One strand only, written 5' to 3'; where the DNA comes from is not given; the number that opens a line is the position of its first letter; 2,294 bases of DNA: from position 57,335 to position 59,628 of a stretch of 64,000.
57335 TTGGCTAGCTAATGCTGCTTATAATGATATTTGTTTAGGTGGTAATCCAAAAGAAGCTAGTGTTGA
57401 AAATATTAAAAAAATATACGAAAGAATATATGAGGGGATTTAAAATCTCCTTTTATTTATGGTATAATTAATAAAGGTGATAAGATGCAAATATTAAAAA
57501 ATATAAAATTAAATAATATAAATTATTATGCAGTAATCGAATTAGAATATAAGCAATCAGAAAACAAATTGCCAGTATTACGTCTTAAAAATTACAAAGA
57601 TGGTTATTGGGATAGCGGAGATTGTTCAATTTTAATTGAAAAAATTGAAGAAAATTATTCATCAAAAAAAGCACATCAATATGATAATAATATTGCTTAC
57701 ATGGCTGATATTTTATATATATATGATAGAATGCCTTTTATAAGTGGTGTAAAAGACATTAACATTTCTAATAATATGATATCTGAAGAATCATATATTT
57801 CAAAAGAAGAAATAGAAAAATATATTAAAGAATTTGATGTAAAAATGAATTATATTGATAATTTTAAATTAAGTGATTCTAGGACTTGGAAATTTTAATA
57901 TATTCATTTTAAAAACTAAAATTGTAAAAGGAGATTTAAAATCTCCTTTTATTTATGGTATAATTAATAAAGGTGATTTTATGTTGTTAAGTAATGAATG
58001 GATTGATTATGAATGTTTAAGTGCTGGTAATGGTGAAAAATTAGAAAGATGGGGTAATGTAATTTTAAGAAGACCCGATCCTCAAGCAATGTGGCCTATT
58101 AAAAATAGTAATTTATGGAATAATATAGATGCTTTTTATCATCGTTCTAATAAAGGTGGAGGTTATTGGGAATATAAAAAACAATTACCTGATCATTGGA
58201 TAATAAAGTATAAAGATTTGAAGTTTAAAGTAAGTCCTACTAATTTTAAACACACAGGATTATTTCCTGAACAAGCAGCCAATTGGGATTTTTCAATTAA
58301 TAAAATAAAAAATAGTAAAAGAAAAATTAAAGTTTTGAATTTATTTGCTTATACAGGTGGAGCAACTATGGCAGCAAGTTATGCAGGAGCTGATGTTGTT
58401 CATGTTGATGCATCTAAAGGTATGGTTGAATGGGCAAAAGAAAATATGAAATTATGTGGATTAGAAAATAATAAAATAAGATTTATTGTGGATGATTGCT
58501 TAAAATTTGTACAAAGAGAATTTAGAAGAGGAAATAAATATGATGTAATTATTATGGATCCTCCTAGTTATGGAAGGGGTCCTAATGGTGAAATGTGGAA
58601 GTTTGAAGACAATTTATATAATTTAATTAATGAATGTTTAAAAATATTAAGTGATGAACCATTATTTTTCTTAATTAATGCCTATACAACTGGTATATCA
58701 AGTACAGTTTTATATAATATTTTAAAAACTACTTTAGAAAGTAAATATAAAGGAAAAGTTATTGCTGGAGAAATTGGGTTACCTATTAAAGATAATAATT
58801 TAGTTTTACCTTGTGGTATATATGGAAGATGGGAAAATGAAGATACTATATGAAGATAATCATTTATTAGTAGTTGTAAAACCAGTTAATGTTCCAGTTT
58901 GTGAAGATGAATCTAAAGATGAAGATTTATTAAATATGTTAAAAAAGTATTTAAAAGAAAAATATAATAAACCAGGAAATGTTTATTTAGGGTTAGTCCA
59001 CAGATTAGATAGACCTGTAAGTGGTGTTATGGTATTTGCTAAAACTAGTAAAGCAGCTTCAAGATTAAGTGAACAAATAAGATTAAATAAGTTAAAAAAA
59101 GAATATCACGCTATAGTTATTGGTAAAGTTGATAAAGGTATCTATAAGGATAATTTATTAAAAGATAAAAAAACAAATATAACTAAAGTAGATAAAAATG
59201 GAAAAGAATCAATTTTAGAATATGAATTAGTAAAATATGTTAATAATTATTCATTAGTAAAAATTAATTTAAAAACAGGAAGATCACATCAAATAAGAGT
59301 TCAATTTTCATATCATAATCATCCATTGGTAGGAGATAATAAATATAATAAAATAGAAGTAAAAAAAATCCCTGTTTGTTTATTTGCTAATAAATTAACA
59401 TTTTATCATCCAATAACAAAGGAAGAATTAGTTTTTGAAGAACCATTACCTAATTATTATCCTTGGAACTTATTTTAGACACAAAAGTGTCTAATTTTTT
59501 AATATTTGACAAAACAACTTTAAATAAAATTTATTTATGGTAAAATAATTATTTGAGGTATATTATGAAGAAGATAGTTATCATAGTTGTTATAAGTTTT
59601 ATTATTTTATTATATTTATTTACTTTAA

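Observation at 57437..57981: Small unknown gene bracketed by a duplicated 44-bp terminator/promoter/RBS module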

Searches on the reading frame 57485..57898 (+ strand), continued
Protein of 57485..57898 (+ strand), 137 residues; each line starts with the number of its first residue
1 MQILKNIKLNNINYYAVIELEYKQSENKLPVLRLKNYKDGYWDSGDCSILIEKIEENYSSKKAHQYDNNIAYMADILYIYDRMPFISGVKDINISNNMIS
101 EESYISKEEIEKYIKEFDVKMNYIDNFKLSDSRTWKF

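Call 61: find_encoding_contigs(protein=P0024, flank=3000, max_places=3)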
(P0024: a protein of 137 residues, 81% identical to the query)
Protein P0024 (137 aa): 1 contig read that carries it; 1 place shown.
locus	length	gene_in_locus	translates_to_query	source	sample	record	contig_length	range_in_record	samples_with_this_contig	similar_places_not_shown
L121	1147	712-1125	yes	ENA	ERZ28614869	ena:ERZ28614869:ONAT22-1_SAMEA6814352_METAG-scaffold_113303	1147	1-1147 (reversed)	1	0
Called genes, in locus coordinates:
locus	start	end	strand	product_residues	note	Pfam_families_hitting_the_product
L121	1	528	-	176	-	?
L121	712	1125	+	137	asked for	-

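Call 72: fold_search(model_id=the predicted structure, library=pdb)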
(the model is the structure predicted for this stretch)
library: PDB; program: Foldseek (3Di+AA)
matches with E <= 10: 298; with E <= 0.001: 0
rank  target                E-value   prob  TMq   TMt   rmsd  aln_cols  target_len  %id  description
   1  4gni_A                2.4e-01  0.13  0.22  0.09  14.8       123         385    9  Structure of the Ssz1 ATPase bound to ATP and Magnesium (released 2012-12-05)
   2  7qca_SI0              3.9e-01  0.05  0.14  0.12  18.1       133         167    8  Spraguea lophii ribosome (released 2022-11-30)
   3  3zxu_A                4.1e-01  0.05  0.14  0.10  20.2       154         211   11  Crystal structure of the Ctf19-Mcm21 kinetochore heterodimer from yeast (released 2012-03-14)
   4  4gni_B                5.6e-01  0.10  0.22  0.09  14.8       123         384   10  Structure of the Ssz1 ATPase bound to ATP and Magnesium (released 2012-12-05)
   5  1jva_B                5.9e-01  0.04  0.15  0.06  25.9       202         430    6  CRYSTAL STRUCTURE OF THE VMA1-DERIVED ENDONUCLEASE BEARING THE N AND C EXTEIN PROPEPTIDES (released 2002-08-29)
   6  6hxv_B                6.7e-01  0.06  0.17  0.16  18.0       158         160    8  Crystal structure of the head and coiled-coil domains of zebrafish CCDC61 (F129E/D130A) (released 2020-04-29)
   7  7ypo_A                7.1e-01  0.06  0.15  0.08  16.5       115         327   11  Cryo-EM structure of baculovirus LEF-3 in complex with ssDNA (released 2023-01-25)
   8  5mu3_D                7.5e-01  0.04  0.15  0.11  20.1       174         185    8  Crystal structure of Ctf19-Mcm21 kinetochore assembly bound with Ctf19-Mcm21 binding motif of central kinetochore subu (released 2017-11-01)
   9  6hxy_B                8.0e-01  0.03  0.16  0.15  16.2       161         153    9  Crystal structure of the head and coiled-coil domains of zebrafish CCDC61 (released 2020-04-29)
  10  6sr6_C                9.0e-01  0.08  0.22  0.07  15.0       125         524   12  Crystal structure of the RAC core with a pseudo substrate bound to Ssz1 SBD (released 2020-03-25)
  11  1um2_B                9.6e-01  0.11  0.15  0.06  11.9        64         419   14  Crystal Structure of the Vma1-Derived Endonuclease with the Ligated Extein Segment (released 2004-09-22)
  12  3unb_J                1.1e+00  0.09  0.25  0.20  10.9       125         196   12  Mouse constitutive 20S proteasome in complex with PR-957 (released 2012-02-29)
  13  3e8t                  1.1e+00  0.06  0.18  0.12  18.6        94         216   12  Crystal Structure of Epiphyas postvittana Takeout 1 (released 2008-12-09)
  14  4qv4_K                1.3e+00  0.12  0.29  0.21  13.8       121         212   12  yCP beta5-M45T mutant (released 2015-02-04)
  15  6sr6_A                1.3e+00  0.06  0.22  0.07  15.1       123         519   10  Crystal structure of the RAC core with a pseudo substrate bound to Ssz1 SBD (released 2020-03-25)
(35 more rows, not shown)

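Call 73: fold_search(model_id=the predicted structure, library=viral)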
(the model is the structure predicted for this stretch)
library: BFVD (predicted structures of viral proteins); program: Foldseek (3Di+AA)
matches with E <= 10: 668; with E <= 0.001: 0
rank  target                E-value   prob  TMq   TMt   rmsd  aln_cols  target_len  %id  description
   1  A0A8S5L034            1.0e-01  0.09  0.19  0.07  20.7       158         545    9  Maturation protein [ssRNA phage SRR5466369_1]
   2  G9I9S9                1.1e-01  0.13  0.20  0.14  18.6       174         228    9  (no name in the UniProt tables at hand)
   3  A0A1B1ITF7            1.2e-01  0.11  0.17  0.16  21.9       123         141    7  (no name in the UniProt tables at hand)
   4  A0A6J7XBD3            1.5e-01  0.33  0.25  0.32   8.9       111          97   10  Uncharacterized protein [uncultured Caudovirales phage]
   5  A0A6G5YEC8            1.8e-01  0.25  0.20  0.27   9.3       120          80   10  (no name in the UniProt tables at hand)
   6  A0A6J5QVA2            2.1e-01  0.15  0.23  0.20  13.1       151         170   10  Uncharacterized protein [uncultured Caudovirales phage]
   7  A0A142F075            2.7e-01  0.08  0.12  0.20  15.3        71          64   14  (no name in the UniProt tables at hand)
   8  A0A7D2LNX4            2.9e-01  0.51  0.21  0.34   7.0        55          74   18  Uncharacterized protein [Stenotrophomonas phage vB_SmaS_BUCT548]
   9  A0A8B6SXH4            2.9e-01  0.10  0.17  0.07  18.3       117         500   13  (no name in the UniProt tables at hand)
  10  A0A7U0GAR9            2.9e-01  0.06  0.17  0.07  13.4       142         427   16  (no name in the UniProt tables at hand)
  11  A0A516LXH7            3.0e-01  0.16  0.16  0.12  10.3        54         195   13  (no name in the UniProt tables at hand)
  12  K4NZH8                3.2e-01  0.13  0.25  0.24  10.8       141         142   10  Uncharacterized protein [Sulfolobales Mexican rod-shaped virus 1]
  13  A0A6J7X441            3.4e-01  0.35  0.22  0.37   9.0        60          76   15  Uncharacterized protein [uncultured Caudovirales phage]
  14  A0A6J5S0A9            3.4e-01  0.14  0.16  0.27  12.1        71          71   11  Uncharacterized protein [uncultured Caudovirales phage]
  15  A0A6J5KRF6            3.4e-01  0.11  0.15  0.24  15.0        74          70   16  Uncharacterized protein [uncultured Caudovirales phage]
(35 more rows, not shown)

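Call 74: search_protein_families(library=padloc, proteins=[window:57485-57898:+, L001:2955-3989:+], max_evalue=0.1)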
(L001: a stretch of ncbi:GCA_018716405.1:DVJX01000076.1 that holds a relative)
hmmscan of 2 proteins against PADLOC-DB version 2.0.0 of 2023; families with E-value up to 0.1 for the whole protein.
window:57485-57898:+ (137 aa): 0 families

L001:2955-3989:+ (344 aa): 0 families

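Call 95: search_solved_structures(query=A1, max_evalue=1)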
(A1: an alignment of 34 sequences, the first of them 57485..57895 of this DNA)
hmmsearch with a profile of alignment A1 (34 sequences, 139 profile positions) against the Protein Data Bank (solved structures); distinct sequences matched with E-value up to 1: 0.

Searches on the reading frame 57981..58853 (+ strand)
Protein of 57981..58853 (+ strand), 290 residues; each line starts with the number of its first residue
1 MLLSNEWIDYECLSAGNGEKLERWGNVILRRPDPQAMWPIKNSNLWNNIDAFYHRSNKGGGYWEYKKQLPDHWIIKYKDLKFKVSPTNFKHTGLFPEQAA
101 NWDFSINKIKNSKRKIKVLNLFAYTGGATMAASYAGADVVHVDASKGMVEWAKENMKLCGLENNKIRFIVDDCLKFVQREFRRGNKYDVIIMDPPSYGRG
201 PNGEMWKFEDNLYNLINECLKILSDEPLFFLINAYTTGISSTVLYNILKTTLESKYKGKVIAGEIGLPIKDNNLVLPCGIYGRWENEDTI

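Call 5: search_protein_families(library=pfam, proteins=[window:57981-58853:+], max_evalue=0.01)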
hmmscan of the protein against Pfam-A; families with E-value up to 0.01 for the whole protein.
window:57981-58853:+ (290 aa): 9 families
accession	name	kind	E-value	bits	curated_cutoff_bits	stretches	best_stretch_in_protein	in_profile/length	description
PF10672.15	Methyltrans_SAM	-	5.8e-18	65.6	27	1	66-200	79-209/286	S-adenosylmethionine-dependent methyltransferase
PF03602.21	Cons_hypoth95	-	7e-08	32.8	24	1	107-195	34-122/182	Conserved hypothetical protein 95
PF09445.16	Methyltransf_15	-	1.1e-05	25.6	22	1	118-199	4-84/165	RNA cap guanine-N2 methyltransferase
PF01564.23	Spermine_synth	-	5.2e-05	23.3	22.9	1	139-221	45-123/186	Spermine/spermidine synthase domain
PF13649.12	Methyltransf_25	-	6.6e-05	24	27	1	123-192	6-70/97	Methyltransferase domain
PF13847.12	Methyltransf_31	-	0.00017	21.7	27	1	115-193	4-81/145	Methyltransferase domain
PF05175.20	MTS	-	0.00093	19.3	23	1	127-195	46-107/170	Methyltransferase small domain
PF01170.24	UPF0020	-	0.0037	17.4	22.3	1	137-201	77-135/197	RMKL-like, methyltransferase domain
PF08241.18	Methyltransf_11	-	0.009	17.1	21.2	0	126-191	8-65/95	Methyltransferase domain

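Call 9: search_protein_families(library=ncbifam, proteins=[window:57981-58853:+], max_evalue=0.1)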
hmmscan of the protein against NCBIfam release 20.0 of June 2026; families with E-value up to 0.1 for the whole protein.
window:57981-58853:+ (290 aa): 33 families (the best 25 are shown)
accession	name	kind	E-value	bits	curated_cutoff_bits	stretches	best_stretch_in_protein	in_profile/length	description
NF008748.0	PRK11783.1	equivalog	4.8e-27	94.5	466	1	58-230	489-656/704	bifunctional 23S rRNA (guanine(2069)-N(7))-methyltransferase RlmK/23S rRNA (guanine(2445)-N(2))-methyltransferase RlmL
NF011707.0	PRK15128.1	equivalog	7.5e-17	61.2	712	1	74-197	184-304/396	23S rRNA (cytosine(1962)-C(5))-methyltransferase RlmI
NF053718.1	23SC1962Mtase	equivalog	8.8e-15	54.3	575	1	68-200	169-294/383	23S rRNA (cytosine(1962)-C(5))-methyltransferase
NF046099.1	RSP_2647_MTase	equivalog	1.9e-10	40.2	600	1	90-197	197-300/391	RSP_2647 family RNA methyltransferase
NF033380.1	Rlm_2499C5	equivalog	2.2e-10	39.9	650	1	75-199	185-303/391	23S rRNA (cytosine(2499)-C(5))-methyltransferase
TIGR00479.1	rumA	equivalog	3.7e-08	32.6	183.55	1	76-198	257-375/432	23S rRNA (uracil(1939)-C(5))-methyltransferase RlmD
NF009639.0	PRK13168.1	equivalog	2.7e-07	29.8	458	1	113-198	299-382/446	23S rRNA (uracil(1939)-C(5))-methyltransferase RlmD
TIGR03534.1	RF_mod_PrmC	equivalog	1.1e-06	28.3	199.1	1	115-195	89-165/253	peptide chain release factor N(5)-glutamine methyltransferase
TIGR00417.1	speE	equivalog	2.2e-06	27.1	249.55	1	139-221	99-177/271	spermidine synthase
NF002910.0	PRK03522.2-3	equivalog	9.3e-06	24.9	558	1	79-202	201-324/383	23S rRNA (uracil(747)-C(5))-methyltransferase RlmC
NF011529.0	PRK14968.1-3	equivalog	1.1e-05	24.9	162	1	108-196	29-108/198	putative methyltransferase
TIGR01177.1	TIGR01177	hypoth_equivalog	2.4e-05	23.8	316.55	1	117-226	185-287/330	TIGR01177 family methyltransferase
TIGR00536.1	hemK_fam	subfamily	2.6e-05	23.5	115.5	1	107-195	107-191/286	HemK family protein methyltransferase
TIGR00095.1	TIGR00095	equivalog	3.4e-05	23.6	117.5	1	112-229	50-158/194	16S rRNA (guanine(966)-N(2))-methyltransferase RsmD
TIGR03533.1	L3_gln_methyl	equivalog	0.0001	21.7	229.7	1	118-195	125-198/284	50S ribosomal protein L3 N(5)-glutamine methyltransferase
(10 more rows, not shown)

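Call 22: find_related_loci(query=window:57981-58850:+, collection=genome_contigs, flank=6000)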
Query window:57981-58850:+ (290 aa) in genome_contigs; peptide patterns used: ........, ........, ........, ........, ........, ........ (x = any residue, [..] = any of these).
599 stretches matched a pattern (row limit reached: there are more); 593 encode a relative of the query (tblastn E <= 1e-3); the best 80 are kept; 80 distinct loci.
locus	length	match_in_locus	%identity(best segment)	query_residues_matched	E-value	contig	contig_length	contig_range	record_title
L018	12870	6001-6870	98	1-290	0e+0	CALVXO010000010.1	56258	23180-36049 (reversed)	MAG: uncultured Bacilli bacterium isolate BRZ_PD__bin30 genome assembly, contig: BRZ_PD__NODE_680_length_56258_cov_13.15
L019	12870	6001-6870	99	1-290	0e+0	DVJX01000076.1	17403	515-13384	MAG TPA_asm: Candidatus Faecisoma merdavium isolate 6595 CHK47__C214900_L17403_ERR2241733, whole genome shotgun sequence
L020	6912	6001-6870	98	1-290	0e+0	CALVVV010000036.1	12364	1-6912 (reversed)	MAG: uncultured Bacilli bacterium isolate BRZ_FP__bin56 genome assembly, contig: BRZ_FP__NODE_5242_length_12364_cov_8.31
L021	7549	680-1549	97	1-290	0e+0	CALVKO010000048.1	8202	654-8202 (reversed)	MAG: uncultured Bacilli bacterium isolate BRZ_EG__bin97 genome assembly, contig: BRZ_EG__NODE_12260_length_8202_cov_17.5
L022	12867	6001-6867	91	1-290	0e+0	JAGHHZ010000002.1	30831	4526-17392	MAG: Bacilli bacterium isolate MAG.35 k127_64943, whole genome shotgun sequence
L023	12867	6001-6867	87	1-290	2e-174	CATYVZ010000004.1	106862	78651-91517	MAG TPA_asm: uncultured Bacilli bacterium isolate ERR9578307_bin.50_MetaWRAP_v1.3_MAG genome assembly, contig: ERZ185339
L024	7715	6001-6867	85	1-290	6e-171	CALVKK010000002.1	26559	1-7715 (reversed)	MAG: uncultured Bacilli bacterium isolate BRZ_NT__bin8 genome assembly, contig: BRZ_NT__NODE_2379_length_26559_cov_4.153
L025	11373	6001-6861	84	3-288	1e-163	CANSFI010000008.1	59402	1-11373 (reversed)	MAG TPA_asm: uncultured Tenericutes bacterium isolate SRR15730532_bin.52_metawrap_v1.3_MAG genome assembly, contig: NODE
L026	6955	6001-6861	84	1-287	3e-159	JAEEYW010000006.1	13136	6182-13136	MAG: Bacillales bacterium isolate Tb.RUG.7 k141_1492155_flag=0_multi=19.0328_len=13136, whole genome shotgun sequence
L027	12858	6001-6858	80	1-285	2e-155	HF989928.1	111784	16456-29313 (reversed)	Acholeplasma sp. CAG:878 genomic scaffold, scf186, whole genome shotgun sequence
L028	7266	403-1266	78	1-287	9e-156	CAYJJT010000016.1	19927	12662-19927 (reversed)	MAG TPA_asm: uncultured Muribaculaceae bacterium isolate ERP123703_co3_219 genome assembly, contig: NODE_3178_length_199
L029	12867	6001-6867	79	1-288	3e-154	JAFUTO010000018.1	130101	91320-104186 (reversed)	MAG: Bacilli bacterium isolate RGIG4813 Roe_deer_Reticulum.Co__c610486, whole genome shotgun sequence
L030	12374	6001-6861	78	3-288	4e-151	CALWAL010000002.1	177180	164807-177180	MAG: uncultured Bacilli bacterium isolate BRZ_FM__bin62 genome assembly, contig: BRZ_FM__NODE_134_length_177180_cov_46.1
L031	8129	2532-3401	76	1-289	7e-151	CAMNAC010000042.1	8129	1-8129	MAG: uncultured Tenericutes bacterium isolate SRR873597_bin.99_metaWRAP_v1.3_MAG genome assembly, contig: NODE.25435_len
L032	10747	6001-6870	77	1-288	5e-150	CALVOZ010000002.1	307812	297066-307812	MAG: uncultured Bacilli bacterium isolate BRZ_CP__bin63 genome assembly, contig: BRZ_CP__NODE_21_length_307812_cov_35.11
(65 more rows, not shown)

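Call 28: find_encoding_contigs(protein=window:57981-58853:+, flank=5000, max_places=10)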
Protein window:57981-58853:+ (290 aa): 3 contigs read that carry it; 3 places shown.
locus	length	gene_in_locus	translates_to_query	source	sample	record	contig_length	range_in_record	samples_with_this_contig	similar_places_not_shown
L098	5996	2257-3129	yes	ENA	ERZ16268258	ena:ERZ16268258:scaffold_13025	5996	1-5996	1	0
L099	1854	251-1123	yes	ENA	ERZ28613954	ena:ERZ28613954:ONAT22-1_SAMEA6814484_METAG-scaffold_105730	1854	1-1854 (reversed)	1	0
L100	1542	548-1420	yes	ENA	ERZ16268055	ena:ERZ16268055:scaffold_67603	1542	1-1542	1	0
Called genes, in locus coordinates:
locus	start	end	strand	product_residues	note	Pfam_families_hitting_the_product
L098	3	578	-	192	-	?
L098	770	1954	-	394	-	PF01548:DEDD_Tnp_IS110, PF02371:Transposase_20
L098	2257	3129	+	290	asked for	PF10672:Methyltrans_SAM, PF03602:Cons_hypoth95, PF09445:Methyltransf_15 (weak)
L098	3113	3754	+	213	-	PF00849:PseudoU_synth_2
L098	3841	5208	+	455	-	PF07523:Big_3 (faint), PF16403:Bact_surface_Ig-like, PF01522:Polysacc_deac_1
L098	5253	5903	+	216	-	PF01520:Amidase_3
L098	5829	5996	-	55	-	?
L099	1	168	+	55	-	?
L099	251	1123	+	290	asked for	PF10672:Methyltrans_SAM, PF03602:Cons_hypoth95, PF09445:Methyltransf_15 (weak)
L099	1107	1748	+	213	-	PF00849:PseudoU_synth_2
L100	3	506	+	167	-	?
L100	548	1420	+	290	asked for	PF10672:Methyltrans_SAM, PF03602:Cons_hypoth95, PF09445:Methyltransf_15 (weak)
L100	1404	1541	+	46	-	?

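Call 44: search_protein_families(library=pfam, proteins=[L018:5532-5921:-, L020:3228-5363:-, L098:770-1954:-, L098:3-578:-], max_evalue=0.01)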
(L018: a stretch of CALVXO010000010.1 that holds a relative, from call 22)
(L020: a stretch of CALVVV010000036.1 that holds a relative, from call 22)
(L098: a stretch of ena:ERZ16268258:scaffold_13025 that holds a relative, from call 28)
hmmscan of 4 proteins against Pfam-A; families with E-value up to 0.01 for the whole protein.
L018:5532-5921:- (129 aa): 0 families

L020:3228-5363:- (711 aa): 2 families
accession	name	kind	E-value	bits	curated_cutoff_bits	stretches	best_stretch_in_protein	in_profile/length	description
PF20990.2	DUF2207_C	-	1e-30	107.7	33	1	356-646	3-247/247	Predicted membrane protein (DUF2207) C-terminal domain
PF09972.14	DUF2207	-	4.5e-09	37.2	24.4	1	59-233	15-144/172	Predicted membrane protein (DUF2207) N-terminal domain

L098:770-1954:- (394 aa): 2 families
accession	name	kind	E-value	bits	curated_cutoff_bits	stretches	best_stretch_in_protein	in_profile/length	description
PF01548.23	DEDD_Tnp_IS110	-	1.8e-25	90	29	1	6-159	2-155/155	Transposase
PF02371.22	Transposase_20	-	8.4e-22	77.8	21.3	1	270-346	4-79/87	Transposase IS116/IS110/IS902 family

L098:3-578:- (192 aa): 1 family
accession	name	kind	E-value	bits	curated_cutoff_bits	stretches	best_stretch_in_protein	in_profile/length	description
PF05405.19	Mt_ATP-synt_B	-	0.0044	17.1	21.7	1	13-123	17-129/163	Mitochondrial ATP synthase B chain precursor (ATP-synt_B)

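Call 74: search_protein_families(library=padloc, proteins=[L018:5532-5921:-], max_evalue=0.1)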
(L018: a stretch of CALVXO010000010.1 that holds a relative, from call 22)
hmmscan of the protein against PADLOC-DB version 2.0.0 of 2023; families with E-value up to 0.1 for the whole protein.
L018:5532-5921:- (129 aa): 9 families
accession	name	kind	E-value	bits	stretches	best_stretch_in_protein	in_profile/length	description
PDLC03863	LmuB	-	0.0034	14.1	1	5-63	233-290/610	-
PDLC03751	RT_UG14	-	0.0043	13.9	1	31-90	257-318/493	DRT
PDLC00598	ZorA1|ZorA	-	0.0049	13.3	1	3-71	452-523/663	MotA/ExbB/TolQ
PDLC02722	PbeC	-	0.029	11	1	5-83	398-476/643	PbeC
PDLC04898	PDC-S06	-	0.03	10.6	1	3-77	376-449/752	-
PDLC03842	LeoB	-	0.053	10.4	1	2-56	511-565/568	-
PDLC02741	PbeC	-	0.06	9.8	1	3-78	396-471/644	PbeC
PDLC02747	PbeC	-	0.064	10.1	1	5-65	354-413/632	PbeC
PDLC02714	PbeC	-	0.09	9.6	1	4-86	401-483/651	PbeC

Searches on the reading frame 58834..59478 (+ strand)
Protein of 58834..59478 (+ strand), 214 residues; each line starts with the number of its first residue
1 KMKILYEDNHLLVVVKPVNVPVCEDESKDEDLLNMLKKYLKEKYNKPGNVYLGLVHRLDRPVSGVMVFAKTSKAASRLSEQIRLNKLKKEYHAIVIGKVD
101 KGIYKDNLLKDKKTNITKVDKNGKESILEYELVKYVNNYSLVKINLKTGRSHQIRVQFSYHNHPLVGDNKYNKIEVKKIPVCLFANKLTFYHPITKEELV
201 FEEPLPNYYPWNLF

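Call 5: search_protein_families(library=pfam, proteins=[window:58834-59478:+], max_evalue=0.01)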
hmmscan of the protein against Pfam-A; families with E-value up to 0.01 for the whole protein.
window:58834-59478:+ (214 aa): 1 family
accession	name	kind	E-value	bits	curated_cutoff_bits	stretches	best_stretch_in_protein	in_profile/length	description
PF00849.27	PseudoU_synth_2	-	3.5e-33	115.4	26.8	1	10-159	1-151/152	RNA pseudouridylate synthase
